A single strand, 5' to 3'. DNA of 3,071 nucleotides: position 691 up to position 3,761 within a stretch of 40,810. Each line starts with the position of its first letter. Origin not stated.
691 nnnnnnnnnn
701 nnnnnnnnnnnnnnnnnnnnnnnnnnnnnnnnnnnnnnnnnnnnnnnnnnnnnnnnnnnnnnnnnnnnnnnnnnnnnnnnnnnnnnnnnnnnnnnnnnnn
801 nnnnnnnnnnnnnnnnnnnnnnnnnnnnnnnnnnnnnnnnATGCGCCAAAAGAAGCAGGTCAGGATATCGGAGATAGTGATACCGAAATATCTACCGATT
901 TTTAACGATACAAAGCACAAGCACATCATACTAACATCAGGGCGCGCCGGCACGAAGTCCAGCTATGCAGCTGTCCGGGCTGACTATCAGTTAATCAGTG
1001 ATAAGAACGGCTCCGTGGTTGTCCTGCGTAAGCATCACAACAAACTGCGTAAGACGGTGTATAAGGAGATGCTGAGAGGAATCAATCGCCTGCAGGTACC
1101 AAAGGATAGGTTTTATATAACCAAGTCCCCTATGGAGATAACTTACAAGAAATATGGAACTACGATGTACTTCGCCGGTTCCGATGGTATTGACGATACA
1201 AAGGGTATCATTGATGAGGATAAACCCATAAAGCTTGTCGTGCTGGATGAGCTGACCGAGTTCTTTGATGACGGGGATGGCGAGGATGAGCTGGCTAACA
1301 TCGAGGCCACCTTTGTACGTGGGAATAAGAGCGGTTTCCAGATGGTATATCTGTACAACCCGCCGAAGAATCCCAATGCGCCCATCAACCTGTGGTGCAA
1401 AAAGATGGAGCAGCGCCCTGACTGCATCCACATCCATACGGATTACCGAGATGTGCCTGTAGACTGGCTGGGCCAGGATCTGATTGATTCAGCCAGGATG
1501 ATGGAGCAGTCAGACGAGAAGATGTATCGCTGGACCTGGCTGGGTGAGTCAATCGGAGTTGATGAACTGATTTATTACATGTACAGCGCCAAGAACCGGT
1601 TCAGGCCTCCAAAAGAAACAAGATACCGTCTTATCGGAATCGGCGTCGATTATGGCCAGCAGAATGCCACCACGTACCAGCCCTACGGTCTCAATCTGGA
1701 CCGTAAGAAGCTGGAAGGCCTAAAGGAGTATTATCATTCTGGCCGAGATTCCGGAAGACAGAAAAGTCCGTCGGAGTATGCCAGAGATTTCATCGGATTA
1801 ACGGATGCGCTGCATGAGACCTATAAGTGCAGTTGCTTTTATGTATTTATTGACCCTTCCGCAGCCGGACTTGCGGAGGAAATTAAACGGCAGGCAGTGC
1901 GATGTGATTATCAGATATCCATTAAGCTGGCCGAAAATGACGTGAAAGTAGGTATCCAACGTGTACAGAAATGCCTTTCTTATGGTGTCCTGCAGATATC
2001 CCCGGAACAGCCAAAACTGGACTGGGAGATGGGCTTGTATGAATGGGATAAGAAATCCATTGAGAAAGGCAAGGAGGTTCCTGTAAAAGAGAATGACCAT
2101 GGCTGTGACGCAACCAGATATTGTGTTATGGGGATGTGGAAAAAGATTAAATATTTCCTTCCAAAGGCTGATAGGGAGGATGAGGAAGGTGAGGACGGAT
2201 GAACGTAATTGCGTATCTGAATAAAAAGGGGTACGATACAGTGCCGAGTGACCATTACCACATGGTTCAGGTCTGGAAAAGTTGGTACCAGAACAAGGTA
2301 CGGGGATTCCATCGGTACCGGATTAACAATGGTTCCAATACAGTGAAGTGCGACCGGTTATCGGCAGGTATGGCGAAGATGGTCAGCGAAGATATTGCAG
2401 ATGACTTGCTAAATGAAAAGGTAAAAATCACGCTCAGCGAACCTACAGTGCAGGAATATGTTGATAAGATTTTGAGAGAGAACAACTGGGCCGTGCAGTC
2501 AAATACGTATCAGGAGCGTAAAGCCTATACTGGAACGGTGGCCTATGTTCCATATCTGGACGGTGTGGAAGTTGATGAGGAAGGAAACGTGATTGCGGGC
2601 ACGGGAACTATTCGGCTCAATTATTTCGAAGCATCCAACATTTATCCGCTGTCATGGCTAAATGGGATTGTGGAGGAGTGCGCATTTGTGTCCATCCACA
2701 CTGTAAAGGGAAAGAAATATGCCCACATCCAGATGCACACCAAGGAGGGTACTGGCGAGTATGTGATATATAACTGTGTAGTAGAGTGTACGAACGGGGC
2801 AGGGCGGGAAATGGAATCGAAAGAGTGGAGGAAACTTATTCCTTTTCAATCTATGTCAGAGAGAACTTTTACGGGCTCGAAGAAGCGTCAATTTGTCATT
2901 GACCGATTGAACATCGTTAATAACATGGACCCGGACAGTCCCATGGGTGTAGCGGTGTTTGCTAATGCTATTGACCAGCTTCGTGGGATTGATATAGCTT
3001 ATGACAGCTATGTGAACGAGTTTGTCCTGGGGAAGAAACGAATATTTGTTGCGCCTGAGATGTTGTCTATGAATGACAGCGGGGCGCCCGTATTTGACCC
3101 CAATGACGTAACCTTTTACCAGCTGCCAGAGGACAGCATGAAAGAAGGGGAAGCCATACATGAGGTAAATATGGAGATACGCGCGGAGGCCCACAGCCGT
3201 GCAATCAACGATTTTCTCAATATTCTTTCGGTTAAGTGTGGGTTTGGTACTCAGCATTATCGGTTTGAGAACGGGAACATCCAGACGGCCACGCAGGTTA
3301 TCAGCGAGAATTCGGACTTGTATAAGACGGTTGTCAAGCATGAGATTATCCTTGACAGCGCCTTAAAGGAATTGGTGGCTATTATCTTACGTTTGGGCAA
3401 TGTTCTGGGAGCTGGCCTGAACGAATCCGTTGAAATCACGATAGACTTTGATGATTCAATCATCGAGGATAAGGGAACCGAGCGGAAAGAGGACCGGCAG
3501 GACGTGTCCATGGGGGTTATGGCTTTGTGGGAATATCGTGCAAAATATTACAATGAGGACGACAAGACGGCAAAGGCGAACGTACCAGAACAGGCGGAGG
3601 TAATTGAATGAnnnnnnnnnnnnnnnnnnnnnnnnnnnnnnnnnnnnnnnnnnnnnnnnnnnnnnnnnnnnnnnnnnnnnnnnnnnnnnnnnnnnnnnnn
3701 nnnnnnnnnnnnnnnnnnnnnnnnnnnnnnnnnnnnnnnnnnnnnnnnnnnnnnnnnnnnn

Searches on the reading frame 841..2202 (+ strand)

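Call 46: search_protein_families(library=pfam, proteins=[window:841-2202:+], max_evalue=0.001)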
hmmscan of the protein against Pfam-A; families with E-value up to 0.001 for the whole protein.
window:841-2202:+ (453 aa): 1 family
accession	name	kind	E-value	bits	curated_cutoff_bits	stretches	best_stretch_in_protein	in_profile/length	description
PF04466.19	Terminase_3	-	5.4e-23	82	23.2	1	25-236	1-201/201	Phage terminase large subunit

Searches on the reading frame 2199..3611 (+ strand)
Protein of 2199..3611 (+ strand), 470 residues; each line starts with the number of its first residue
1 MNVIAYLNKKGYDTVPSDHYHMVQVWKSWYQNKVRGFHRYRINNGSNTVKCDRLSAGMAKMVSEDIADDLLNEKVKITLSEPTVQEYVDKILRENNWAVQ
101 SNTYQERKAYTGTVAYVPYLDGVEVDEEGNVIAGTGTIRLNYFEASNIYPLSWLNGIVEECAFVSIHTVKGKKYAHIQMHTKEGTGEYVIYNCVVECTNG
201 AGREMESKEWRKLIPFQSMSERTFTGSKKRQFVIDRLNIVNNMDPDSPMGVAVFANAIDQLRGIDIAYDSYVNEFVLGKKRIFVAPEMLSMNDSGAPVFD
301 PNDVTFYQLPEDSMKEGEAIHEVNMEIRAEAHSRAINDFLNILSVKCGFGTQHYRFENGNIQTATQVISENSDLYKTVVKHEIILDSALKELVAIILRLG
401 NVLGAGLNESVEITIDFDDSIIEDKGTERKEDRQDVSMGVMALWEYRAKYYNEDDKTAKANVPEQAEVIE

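Call 46: search_protein_families(library=pfam, proteins=[window:2199-3611:+], max_evalue=0.001)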
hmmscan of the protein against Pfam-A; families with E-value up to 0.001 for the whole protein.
window:2199-3611:+ (470 aa): 1 family
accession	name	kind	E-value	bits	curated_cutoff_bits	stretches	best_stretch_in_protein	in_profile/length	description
PF05133.19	SPP1_portal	-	1e-19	71.3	25.5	1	22-427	14-372/416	Phage portal protein, SPP1 Gp6-like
